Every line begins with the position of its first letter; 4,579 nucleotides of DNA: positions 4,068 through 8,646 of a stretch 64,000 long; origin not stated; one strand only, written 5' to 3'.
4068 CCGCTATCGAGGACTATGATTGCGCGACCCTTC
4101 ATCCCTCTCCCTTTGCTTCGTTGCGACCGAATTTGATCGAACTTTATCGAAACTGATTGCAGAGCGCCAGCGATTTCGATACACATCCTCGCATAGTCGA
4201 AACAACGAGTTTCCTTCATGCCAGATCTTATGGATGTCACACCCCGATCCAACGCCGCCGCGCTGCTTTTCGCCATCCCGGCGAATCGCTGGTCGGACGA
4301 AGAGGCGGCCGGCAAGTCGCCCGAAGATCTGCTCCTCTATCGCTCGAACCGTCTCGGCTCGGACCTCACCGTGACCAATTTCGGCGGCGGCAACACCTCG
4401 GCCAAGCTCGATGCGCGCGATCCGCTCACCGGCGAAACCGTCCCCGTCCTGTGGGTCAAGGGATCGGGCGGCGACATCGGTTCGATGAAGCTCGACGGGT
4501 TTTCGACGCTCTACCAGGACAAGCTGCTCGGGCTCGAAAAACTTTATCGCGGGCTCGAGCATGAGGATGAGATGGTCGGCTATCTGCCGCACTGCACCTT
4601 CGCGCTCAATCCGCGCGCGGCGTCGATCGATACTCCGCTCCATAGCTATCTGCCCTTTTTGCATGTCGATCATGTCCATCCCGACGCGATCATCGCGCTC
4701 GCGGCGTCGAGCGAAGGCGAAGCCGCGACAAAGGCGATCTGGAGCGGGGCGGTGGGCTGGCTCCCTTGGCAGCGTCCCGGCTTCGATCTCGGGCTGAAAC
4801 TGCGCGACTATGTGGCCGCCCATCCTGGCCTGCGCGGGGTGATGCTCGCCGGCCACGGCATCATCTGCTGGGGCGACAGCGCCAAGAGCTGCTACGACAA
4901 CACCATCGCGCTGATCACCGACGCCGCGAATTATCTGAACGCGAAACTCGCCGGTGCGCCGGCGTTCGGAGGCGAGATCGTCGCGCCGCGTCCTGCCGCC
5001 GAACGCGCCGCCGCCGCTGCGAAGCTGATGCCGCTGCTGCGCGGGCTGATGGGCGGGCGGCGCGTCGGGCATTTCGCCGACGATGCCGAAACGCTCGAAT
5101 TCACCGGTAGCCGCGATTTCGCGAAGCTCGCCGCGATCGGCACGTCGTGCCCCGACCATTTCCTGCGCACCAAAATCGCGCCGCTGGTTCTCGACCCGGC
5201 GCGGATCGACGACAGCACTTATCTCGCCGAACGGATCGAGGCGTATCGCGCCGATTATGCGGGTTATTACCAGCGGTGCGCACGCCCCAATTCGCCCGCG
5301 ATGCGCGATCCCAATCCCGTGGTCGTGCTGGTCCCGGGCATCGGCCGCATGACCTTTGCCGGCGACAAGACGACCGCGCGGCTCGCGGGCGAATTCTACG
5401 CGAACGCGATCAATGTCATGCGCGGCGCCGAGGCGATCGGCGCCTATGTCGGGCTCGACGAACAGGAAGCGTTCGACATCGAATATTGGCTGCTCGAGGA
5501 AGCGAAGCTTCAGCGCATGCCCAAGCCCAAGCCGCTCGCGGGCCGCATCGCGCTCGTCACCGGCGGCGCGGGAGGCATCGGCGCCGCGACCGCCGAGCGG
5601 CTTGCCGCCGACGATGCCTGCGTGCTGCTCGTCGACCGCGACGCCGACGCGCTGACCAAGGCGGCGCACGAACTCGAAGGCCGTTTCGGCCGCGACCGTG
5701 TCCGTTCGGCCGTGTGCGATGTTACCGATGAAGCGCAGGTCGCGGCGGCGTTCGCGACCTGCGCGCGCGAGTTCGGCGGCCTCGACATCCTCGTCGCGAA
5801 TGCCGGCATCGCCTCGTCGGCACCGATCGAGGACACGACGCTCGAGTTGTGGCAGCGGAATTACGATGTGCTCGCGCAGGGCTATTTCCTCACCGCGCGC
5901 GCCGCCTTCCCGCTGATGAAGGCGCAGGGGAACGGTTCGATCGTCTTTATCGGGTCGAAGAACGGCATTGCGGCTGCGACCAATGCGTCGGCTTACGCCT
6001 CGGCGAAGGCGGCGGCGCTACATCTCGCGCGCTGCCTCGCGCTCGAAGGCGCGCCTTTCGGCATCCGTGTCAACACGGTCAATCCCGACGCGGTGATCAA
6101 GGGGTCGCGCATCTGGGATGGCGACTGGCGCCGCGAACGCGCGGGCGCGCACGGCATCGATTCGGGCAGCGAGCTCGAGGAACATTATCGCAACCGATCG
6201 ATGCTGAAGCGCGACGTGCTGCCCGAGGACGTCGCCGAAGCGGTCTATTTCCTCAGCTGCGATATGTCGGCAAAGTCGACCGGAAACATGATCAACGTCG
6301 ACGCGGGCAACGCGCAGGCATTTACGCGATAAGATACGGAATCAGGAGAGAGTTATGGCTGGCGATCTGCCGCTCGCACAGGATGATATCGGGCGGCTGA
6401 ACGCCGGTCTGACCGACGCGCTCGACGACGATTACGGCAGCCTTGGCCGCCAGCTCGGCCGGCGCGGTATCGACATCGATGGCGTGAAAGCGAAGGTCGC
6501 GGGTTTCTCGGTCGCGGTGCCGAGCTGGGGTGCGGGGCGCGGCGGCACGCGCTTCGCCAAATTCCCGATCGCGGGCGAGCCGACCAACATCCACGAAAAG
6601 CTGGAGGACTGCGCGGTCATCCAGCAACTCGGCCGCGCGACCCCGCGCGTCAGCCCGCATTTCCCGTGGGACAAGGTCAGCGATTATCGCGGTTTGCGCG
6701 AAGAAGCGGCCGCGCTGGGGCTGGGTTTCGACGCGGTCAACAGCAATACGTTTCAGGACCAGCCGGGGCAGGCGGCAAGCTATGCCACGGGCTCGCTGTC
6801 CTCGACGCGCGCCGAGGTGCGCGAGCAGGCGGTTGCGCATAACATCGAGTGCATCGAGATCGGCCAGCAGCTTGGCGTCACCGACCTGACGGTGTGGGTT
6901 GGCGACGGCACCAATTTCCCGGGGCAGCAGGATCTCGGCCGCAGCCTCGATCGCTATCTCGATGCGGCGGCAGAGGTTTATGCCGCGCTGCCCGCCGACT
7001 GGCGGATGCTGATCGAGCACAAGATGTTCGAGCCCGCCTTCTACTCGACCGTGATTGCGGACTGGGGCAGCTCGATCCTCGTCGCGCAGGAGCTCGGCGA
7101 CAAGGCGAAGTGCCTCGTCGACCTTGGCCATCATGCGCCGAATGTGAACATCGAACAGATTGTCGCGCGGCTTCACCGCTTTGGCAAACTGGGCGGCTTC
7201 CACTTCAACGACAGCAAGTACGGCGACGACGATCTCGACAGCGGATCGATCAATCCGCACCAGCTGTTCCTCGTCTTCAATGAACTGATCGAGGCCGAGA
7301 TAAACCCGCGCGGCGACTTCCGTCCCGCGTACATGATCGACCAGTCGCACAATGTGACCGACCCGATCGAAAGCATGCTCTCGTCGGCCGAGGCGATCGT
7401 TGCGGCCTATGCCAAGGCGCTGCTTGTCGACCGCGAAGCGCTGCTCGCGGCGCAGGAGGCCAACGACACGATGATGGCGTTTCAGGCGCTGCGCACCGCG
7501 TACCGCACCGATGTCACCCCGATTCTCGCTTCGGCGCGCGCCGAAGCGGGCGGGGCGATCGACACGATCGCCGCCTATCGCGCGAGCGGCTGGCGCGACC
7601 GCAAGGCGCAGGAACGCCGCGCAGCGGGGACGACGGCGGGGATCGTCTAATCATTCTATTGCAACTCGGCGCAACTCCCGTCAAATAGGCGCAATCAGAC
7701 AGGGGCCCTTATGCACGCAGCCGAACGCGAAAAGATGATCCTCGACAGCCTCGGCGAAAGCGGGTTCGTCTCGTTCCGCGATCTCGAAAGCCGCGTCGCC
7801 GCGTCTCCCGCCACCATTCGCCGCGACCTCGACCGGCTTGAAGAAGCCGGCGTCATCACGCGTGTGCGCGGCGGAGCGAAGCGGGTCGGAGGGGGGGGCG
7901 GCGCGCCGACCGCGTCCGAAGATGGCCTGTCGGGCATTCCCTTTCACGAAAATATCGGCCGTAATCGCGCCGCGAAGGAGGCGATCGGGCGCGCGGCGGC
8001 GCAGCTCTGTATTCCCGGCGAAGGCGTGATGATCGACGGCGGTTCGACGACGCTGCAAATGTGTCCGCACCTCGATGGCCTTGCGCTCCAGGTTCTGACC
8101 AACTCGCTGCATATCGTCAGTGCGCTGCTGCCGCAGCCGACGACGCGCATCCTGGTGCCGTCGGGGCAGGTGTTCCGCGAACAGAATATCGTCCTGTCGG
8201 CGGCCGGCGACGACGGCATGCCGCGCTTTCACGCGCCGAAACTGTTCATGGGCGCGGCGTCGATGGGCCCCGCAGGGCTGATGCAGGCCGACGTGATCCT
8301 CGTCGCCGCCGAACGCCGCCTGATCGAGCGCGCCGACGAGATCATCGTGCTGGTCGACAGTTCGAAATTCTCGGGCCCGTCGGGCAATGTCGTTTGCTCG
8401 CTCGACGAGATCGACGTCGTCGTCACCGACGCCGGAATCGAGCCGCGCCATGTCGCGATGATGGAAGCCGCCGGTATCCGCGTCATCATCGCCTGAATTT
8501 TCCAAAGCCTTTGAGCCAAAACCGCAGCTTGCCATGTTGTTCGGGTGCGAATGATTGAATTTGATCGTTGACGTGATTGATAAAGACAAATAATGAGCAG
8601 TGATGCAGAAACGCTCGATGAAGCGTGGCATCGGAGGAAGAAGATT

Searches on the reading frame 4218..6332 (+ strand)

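Call 7: search_protein_families(library=pfam, proteins=[window:4218-6332:+])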
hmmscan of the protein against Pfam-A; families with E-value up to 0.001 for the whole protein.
window:4218-6332:+ (704 aa): 8 families
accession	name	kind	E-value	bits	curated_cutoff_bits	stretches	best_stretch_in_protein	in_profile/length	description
PF13561.12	adh_short_C2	-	2.1e-51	175.2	27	1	451-697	3-234/236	Enoyl-(Acyl carrier protein) reductase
PF00106.31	adh_short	-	7.8e-51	172.8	26.6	1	444-626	2-182/195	short chain dehydrogenase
PF00596.27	Aldolase_II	-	6e-13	49.5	22.2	1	45-234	8-177/183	Class II Aldolase and Adducin N-terminal domain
PF08659.16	KR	-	4e-12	46.9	22.6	1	446-608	4-164/180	KR domain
PF01370.27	Epimerase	-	0.00013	21.9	20.9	1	445-514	1-62/240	NAD dependent epimerase/dehydratase family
PF16363.11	GDP_Man_Dehyd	-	0.00027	21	27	1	446-515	1-74/332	GDP-mannose 4,6 dehydratase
PF23441.1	SDR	-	0.00032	20.6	27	1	440-627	5-195/258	SDR-like rossmann domain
PF03435.24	Sacchrp_dh_NADP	-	0.00056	20.7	25.1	0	450-511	5-64/129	Saccharopine dehydrogenase NADP binding domain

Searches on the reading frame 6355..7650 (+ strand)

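Call 7: search_protein_families(library=pfam, proteins=[window:6355-7650:+])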
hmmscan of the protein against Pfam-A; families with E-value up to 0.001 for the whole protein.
window:6355-7650:+ (431 aa): 1 family
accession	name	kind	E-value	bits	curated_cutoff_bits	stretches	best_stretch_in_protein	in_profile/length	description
PF01261.30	AP_endonuc_2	-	8.5e-08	32.6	31.1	1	111-295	30-203/249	Xylose isomerase-like TIM barrel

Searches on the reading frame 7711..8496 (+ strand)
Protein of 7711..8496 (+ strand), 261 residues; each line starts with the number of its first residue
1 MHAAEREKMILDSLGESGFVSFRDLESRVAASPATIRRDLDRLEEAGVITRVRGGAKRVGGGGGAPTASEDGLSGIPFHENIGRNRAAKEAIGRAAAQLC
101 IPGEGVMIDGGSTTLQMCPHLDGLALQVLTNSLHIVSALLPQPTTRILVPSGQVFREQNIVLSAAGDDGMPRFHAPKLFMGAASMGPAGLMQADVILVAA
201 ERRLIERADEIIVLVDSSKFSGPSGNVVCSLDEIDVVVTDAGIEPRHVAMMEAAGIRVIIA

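Call 7: search_protein_families(library=pfam, proteins=[window:7711-8496:+])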
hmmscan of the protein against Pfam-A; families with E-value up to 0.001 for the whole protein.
window:7711-8496:+ (261 aa): 5 families
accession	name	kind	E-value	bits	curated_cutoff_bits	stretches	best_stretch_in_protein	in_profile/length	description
PF00455.28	DeoRC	-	4.6e-35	121.4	31.8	1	85-240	2-159/160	DeoR C terminal sensor domain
PF08220.18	HTH_DeoR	-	7.7e-13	48.4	21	1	6-58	1-53/57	DeoR-like helix-turn-helix domain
PF01047.28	MarR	-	5.9e-05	23.3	24.6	1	9-53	7-51/59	MarR family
PF13412.12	HTH_24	-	0.00024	21.1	21.9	1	6-50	4-48/48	Winged helix-turn-helix DNA-binding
PF25213.1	HVO_A0261_N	-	0.001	19.4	35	0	9-55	15-60/86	HVO_A0261 N-terminal domain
